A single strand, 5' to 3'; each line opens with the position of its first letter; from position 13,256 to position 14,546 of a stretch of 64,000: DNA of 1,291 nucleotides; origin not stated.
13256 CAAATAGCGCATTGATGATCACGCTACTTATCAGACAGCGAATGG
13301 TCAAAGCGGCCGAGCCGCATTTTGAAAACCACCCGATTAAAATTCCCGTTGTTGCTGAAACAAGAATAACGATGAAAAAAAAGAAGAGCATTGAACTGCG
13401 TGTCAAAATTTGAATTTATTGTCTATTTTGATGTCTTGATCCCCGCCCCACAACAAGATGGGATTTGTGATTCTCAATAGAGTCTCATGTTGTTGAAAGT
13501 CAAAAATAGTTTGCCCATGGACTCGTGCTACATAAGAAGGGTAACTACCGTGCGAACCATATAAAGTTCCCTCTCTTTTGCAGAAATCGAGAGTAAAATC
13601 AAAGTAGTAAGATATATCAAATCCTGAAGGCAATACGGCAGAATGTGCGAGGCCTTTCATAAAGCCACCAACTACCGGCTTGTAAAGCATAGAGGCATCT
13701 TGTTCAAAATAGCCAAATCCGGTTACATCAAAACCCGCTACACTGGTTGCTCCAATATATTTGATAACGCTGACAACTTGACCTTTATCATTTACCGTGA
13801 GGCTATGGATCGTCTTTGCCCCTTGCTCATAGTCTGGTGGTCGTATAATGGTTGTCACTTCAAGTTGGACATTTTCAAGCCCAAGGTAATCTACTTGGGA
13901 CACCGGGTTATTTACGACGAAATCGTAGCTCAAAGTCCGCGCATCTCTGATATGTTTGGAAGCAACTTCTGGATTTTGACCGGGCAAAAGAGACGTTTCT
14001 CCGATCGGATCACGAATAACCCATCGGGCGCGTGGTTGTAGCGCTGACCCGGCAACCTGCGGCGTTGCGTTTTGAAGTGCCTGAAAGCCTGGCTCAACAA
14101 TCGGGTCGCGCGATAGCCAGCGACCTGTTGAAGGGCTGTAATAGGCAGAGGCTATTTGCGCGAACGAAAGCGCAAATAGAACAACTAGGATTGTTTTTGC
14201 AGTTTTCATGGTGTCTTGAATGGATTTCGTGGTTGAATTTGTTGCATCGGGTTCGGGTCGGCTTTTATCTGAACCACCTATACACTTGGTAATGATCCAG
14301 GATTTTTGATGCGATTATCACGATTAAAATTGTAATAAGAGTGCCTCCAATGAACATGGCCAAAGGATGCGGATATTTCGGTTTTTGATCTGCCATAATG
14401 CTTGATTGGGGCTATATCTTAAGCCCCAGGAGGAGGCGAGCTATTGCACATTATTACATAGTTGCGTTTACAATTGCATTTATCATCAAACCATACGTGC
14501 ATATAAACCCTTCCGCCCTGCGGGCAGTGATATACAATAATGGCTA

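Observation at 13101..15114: Tandem 'signal peptide + RHS-core tip + variable C-terminus' cassettes, each followed by a tiny membrane ORF, in an AT-rich islet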

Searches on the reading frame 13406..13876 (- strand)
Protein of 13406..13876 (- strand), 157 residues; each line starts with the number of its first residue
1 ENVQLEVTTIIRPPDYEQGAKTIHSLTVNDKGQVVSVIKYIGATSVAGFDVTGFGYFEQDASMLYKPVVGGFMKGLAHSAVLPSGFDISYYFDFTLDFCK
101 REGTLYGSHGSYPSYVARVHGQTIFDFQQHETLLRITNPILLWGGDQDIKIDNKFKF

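Call 39: find_homologous_proteins(query=window:13406-13876:-, max_evalue=0.01)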
Query seq(157 aa) (157 aa): 1 proteins with E <= 0.01 among 11 candidates.
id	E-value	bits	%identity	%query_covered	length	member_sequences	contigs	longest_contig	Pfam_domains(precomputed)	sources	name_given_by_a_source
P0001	5.1e-101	353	100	100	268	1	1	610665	-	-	-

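Call 48: search_protein_representatives(protein=window:13406-13876:-)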
Query: 157 residues. Proteins with E-value up to 0.001 (for the whole library): 69; up to 1e-10: 28; up to 1e-30: 1. The best 69 are listed.
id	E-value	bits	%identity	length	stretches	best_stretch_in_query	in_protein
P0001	1.6e-101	353.2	100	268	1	1-157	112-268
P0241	1.3e-25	106.6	44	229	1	1-134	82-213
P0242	9.7e-23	97.2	41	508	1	1-155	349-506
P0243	1.7e-21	93.1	46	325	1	1-132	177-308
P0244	1.9e-21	93.0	37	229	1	1-133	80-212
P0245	3.2e-21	92.3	42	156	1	1-135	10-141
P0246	1.3e-20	90.3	42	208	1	3-130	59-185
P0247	1.1e-19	87.3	42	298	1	1-139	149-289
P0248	2.4e-19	86.2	40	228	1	2-134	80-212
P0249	4.4e-19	85.3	43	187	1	1-130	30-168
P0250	2.4e-18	82.9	42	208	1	4-130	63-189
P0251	2.7e-18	82.8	46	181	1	2-132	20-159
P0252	3.6e-18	82.3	41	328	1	1-130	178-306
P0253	1.4e-17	80.4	38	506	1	5-132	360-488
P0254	1.4e-16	77.2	48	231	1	3-117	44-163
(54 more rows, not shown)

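Call 52: search_solved_structures(query=A5, max_evalue=5, show_alignments=2)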
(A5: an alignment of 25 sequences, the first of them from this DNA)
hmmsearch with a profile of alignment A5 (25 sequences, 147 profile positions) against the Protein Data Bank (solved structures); distinct sequences matched with E-value up to 5: 16.
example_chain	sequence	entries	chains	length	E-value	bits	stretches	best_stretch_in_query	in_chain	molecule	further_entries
3c5p_A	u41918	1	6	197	1.7e-05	28.4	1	22-139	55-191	Protein BAS0735 of unknown function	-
9euf_M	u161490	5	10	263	0.062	16.8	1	10-73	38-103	Putative baseplate component | ORF59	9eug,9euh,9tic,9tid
1x9p_A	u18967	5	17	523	0.42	14.1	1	6-66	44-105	Penton protein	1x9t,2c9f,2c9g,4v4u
2c6s_A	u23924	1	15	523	0.42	14.1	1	6-66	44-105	ADENOVIRUS 2,12 PENTON BASE CHIMERA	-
6i3a_A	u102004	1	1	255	0.54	13.8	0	30-79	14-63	v22Pizza6-AYW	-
6i39_A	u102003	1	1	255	0.54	13.7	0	30-79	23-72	v31Pizza6-AYW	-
3izo_A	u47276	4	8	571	0.87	13.1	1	6-63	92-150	Penton protein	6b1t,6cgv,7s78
6i38_A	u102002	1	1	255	1.1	12.8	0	29-79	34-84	nv2Pizza6-AYW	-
6i3b_A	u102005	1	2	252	1.2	12.6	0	31-79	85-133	cPizza6-AYW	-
6f0s_A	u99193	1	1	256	1.3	12.5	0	30-79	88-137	Pizza6-SYW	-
6f0q_A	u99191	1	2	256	1.4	12.4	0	31-79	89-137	Pizza6-AYW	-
6i37_A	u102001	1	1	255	1.5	12.3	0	30-79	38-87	nv1Pizza6-AYW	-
7zph_A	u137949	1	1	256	3.1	11.3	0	31-79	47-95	Pizza6-TNK-RSH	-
7zq2_A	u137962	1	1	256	3.5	11.1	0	30-79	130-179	Pizza6-RSH-TSH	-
7zqg_A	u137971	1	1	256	3.5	11.1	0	31-79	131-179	Pizza6-KSH-TSH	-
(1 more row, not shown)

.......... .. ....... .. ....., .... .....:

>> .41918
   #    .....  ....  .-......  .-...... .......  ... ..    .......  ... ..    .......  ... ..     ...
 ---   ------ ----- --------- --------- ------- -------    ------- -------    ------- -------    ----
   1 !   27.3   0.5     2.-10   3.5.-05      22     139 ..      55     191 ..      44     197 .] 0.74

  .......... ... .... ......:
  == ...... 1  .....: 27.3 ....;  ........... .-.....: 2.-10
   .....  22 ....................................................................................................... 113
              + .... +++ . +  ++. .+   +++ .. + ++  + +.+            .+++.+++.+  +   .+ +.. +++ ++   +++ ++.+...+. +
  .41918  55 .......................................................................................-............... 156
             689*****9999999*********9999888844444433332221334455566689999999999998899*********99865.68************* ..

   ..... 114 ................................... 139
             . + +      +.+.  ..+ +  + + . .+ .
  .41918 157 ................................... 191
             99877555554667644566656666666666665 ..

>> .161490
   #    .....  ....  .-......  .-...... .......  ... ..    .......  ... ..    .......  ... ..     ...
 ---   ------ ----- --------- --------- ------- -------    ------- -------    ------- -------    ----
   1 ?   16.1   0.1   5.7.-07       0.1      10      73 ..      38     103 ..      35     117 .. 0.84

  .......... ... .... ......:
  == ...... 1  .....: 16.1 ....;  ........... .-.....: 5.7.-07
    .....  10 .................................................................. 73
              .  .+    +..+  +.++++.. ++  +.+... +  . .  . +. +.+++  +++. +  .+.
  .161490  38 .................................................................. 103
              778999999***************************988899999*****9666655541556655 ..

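Call 71: search_protein_families(library=pfam, alignment_id=A5, max_evalue=0.1)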
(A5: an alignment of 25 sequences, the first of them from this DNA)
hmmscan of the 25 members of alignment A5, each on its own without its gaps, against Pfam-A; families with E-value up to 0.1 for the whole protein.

A. member 1, seq(157 aa): 0 families

B. families by the number of members that match (of 25 scanned): 4 families
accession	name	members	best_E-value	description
PF11579.13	DUF3238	5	0.0061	Protein of unknown function (DUF3238)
PF08191.17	LRR_adjacent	1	0.0086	LRR adjacent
PF21160.3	PrkC-like_PASTA-like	1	0.018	Serine/threonine protein kinase-like, C-terminal PASTA-like domain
PF18612.7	Bac_A_amyl_C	1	0.074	Bacterial Alpha amylase C-terminal domain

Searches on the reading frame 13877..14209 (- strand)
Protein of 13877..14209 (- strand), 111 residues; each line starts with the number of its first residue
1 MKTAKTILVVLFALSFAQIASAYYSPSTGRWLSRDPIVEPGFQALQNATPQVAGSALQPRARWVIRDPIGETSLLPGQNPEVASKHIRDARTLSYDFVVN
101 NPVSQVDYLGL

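Call 33: find_related_loci(query=A3, collection=genome_contigs, flank=6000)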
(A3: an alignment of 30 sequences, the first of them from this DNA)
Query A3 (111 aa) in genome_contigs; peptide patterns used: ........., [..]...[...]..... (x = any residue, [..] = any of these).
261 stretches matched a pattern; 101 encode a relative of the query (tblastn E <= 1e-3); the best 80 are kept; 78 distinct loci.
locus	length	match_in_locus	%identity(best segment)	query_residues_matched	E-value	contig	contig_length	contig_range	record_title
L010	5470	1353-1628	52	1-111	2e-27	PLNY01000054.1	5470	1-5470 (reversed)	MAG: Anaerolineae bacterium isolate fen_1070 73.20120800_E1D.55_contig_36363, whole genome shotgun sequence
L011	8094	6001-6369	49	1-111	6e-27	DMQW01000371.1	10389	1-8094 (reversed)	MAG TPA_asm: Limisphaerales bacterium isolate UBA11358 contig_4128, whole genome shotgun sequence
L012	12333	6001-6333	48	1-111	1e-24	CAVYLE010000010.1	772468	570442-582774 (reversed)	MAG: uncultured Verrucomicrobiae bacterium isolate MFD01476.bin.1.197 genome assembly, contig: contig_33212, whole genom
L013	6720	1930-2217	46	1-111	1e-23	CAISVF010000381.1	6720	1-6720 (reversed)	MAG: uncultured Verrucomicrobia subdivision 3 bacterium isolate Ki2-D4_bin-0699 genome assembly, contig: bin-0699:381/62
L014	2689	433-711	49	1-111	2e-23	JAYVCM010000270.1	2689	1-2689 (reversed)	MAG: Limisphaerales bacterium isolate GL32_Down_metabat_63 GL32_Down_metabat_63_269, whole genome shotgun sequence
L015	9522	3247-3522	45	1-111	8e-23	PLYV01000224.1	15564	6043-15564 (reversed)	MAG: Limisphaerales bacterium isolate palsa_1443 73.20120700_P3D.225_contig_147415, whole genome shotgun sequence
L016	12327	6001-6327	43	1-111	3e-21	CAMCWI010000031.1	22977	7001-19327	MAG: Akkermansia muciniphila isolate MH-08apr19-10 genome assembly, contig: MH-08apr19-C5032, whole genome shotgun seque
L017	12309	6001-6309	43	7-111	2e-19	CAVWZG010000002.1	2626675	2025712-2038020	MAG: uncultured Verrucomicrobiae bacterium isolate MFD09286.bin.1.251 genome assembly, contig: contig_54668, whole genom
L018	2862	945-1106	38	23-111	7e-12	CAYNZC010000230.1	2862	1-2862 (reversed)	MAG TPA_asm: uncultured Verrucomicrobiota bacterium isolate SRP192927_co7_467 genome assembly, contig: NODE_96810_length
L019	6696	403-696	38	23-111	1e-11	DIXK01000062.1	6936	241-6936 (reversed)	MAG TPA_asm: Verrucomicrobia subdivision 3 bacterium UBA6082 UBA6082_contig_8482, whole genome shotgun sequence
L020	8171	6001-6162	37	23-111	3e-11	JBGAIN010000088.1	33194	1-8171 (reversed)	MAG: Limisphaerales bacterium isolate MAG_MBR_H125.5 MBRH125-5_opera_contig_3162, whole genome shotgun sequence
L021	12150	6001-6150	54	1-47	2e-10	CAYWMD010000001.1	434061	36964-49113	MAG TPA_asm: uncultured Bifidobacteriaceae bacterium isolate SRP292972_co2_226 genome assembly, contig: NODE_7_length_43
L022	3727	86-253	39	24-111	3e-10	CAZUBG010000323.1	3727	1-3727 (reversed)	MAG TPA_asm: uncultured Bifidobacteriaceae bacterium isolate binchicken_co3_517 genome assembly, contig: NODE_83366_leng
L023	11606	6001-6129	53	1-41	3e-10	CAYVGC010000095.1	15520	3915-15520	MAG TPA_asm: uncultured Bifidobacteriaceae bacterium isolate binchicken_co3_426 genome assembly, contig: NODE_12325_leng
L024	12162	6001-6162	36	23-111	4e-10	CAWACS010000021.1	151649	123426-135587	MAG: uncultured Verrucomicrobiae bacterium isolate MFD09286.bin.4.160 genome assembly, contig: contig_54122, whole genom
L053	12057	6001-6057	84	23-41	1e-6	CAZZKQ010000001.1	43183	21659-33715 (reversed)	MAG TPA_asm: uncultured Verrucomicrobiota bacterium isolate SRP124364_co1_30 genome assembly, contig: NODE_548_length_43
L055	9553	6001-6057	89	23-41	1e-6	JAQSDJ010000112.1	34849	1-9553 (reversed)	MAG: Lacunisphaera sp. isolate K-2018 MAG004 NODE_238_length_34849_cov_8.469046, whole genome shotgun sequence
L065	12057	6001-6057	84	23-41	2e-6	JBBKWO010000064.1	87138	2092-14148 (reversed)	MAG: Opitutaceae bacterium isolate metabat_bins.276 k119_1163813, whole genome shotgun sequence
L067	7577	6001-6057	84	23-41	3e-6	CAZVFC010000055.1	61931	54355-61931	MAG TPA_asm: uncultured Verrucomicrobiota bacterium isolate binchicken_co66_227 genome assembly, contig: NODE_894_length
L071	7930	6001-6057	84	23-41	4e-6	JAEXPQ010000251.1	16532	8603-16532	MAG: Verrucomicrobia bacterium isolate OH_HBrB_193 k127_2051974, whole genome shotgun sequence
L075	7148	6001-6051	88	23-39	9e-6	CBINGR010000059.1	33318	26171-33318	MAG TPA_asm: uncultured Akkermansia sp. isolate SRR16817036_binner123_Refined_37 genome assembly, contig: ERZ27393611.21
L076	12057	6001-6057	79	23-41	6e-6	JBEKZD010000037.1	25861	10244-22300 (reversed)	MAG: Verrucomicrobiia bacterium isolate SPRUCE 690 SPRUCE_690_37, whole genome shotgun sequence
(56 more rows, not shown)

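Call 34: search_solved_structures(query=A3, max_evalue=1, show_alignments=3)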
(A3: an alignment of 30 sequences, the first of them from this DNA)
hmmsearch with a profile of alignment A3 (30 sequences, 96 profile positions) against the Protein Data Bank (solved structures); distinct sequences matched with E-value up to 1: 22.
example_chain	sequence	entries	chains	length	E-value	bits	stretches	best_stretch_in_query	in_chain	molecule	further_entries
6l7i_G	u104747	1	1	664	0.003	20.9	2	63-96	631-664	TccC2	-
4igl_B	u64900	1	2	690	0.0065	19.8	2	22-38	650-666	YenC2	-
9c4k_Q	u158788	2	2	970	0.011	19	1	22-38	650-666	Toxin subunit YenC2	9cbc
6sup_A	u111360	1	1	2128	0.025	17.9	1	62-96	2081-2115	TcdB2,TccC3,Cell division control protein 42 homolog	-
6h6g_A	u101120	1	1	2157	0.026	17.9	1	62-96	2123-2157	TcdB2,TccC3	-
4o9x_A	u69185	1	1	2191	0.027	17.8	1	62-96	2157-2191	TcdB2, TccC3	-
5kis_B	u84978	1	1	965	0.027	17.8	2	62-95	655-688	RHS2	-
6suq_A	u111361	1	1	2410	0.037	17.4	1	62-96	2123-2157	TcdB2,TccC3,Genome polyprotein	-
6h6e_F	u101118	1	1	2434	0.039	17.3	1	62-96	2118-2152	TcdB2,TccC3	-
6suf_F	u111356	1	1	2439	0.039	17.3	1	62-96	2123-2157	TcdB2,TccC3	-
4xxw_B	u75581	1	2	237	0.1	16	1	24-81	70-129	Protocadherin-15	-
4apx_B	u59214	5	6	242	0.1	15.9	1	24-81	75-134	PROTOCADHERIN-15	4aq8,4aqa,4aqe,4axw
9ifo_A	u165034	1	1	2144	0.12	15.8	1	60-96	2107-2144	Teneurin-Like Protein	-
6n22_A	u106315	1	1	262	0.12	15.7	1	24-81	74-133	Protocadherin-15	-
9pt5_A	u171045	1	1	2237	0.13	15.7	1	60-96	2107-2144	Teneurin-like protein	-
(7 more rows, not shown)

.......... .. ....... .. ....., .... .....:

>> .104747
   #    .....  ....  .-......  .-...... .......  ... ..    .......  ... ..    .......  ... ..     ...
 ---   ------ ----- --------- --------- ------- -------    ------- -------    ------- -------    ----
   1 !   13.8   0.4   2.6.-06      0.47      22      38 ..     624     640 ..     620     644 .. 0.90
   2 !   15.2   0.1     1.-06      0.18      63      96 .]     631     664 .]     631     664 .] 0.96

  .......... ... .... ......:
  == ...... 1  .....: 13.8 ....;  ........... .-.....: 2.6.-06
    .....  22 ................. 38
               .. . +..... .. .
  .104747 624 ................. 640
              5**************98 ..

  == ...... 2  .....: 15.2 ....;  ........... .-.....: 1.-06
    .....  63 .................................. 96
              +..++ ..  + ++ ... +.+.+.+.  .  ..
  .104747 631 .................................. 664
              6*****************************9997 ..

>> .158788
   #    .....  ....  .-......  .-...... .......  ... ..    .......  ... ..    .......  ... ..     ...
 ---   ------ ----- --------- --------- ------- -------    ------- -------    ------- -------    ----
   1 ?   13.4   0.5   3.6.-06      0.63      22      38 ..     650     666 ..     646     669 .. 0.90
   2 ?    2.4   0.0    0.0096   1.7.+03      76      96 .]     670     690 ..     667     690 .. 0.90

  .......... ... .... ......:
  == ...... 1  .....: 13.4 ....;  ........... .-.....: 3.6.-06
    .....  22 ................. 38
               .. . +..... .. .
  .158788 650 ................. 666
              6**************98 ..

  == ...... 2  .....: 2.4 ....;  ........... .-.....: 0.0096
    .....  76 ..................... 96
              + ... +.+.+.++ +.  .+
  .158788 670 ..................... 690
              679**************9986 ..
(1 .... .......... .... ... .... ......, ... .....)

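Call 76: search_protein_families(library=pfam, proteins=[L065:178-2577:+, L067:160-2559:+, L076:274-2673:+, L053:1222-3621:+, L055:505-2904:+, L071:415-2814:+, L075:289-2688:+], max_evalue=0.01)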
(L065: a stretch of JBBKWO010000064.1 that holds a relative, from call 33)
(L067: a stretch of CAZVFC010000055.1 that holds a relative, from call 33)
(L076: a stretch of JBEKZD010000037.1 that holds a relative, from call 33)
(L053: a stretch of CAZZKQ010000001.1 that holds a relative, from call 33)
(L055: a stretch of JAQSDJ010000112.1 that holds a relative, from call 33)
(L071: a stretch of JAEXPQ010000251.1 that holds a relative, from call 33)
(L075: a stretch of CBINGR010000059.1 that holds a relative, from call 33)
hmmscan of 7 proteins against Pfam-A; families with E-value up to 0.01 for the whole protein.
L065:178-2577:+ (800 aa): 0 families

L067:160-2559:+ (800 aa): 0 families

L076:274-2673:+ (800 aa): 0 families

L053:1222-3621:+ (800 aa): 1 family
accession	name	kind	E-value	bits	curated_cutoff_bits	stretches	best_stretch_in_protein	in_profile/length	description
PF05593.20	RHS_repeat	-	2.7e-06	28.1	22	2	521-544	7-30/38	RHS Repeat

L055:505-2904:+ (800 aa): 1 family
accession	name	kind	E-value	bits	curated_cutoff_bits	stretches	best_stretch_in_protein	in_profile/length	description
PF05593.20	RHS_repeat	-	0.0024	18.7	22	1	578-608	4-33/38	RHS Repeat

L071:415-2814:+ (800 aa): 0 families

L075:289-2688:+ (800 aa): 0 families

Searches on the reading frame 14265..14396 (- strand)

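Call 3: search_protein_families(library=pfam, proteins=[window:14265-14396:-], max_evalue=1)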
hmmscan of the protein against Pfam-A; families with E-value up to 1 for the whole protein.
window:14265-14396:- (43 aa): 0 families

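Call 4: search_protein_families(library=ncbifam, proteins=[window:14265-14396:-], max_evalue=1)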
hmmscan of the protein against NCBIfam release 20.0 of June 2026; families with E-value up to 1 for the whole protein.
window:14265-14396:- (43 aa): 2 families
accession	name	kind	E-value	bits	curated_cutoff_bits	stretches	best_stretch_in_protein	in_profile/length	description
NF040909.1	OadG_rel_small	subfamily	0.011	15.8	25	1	16-33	13-30/37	OadG-related small transporter subunit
NF033919.1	PA2779_fam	subfamily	0.046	13.9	40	1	2-40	83-120/123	PA2779 family protein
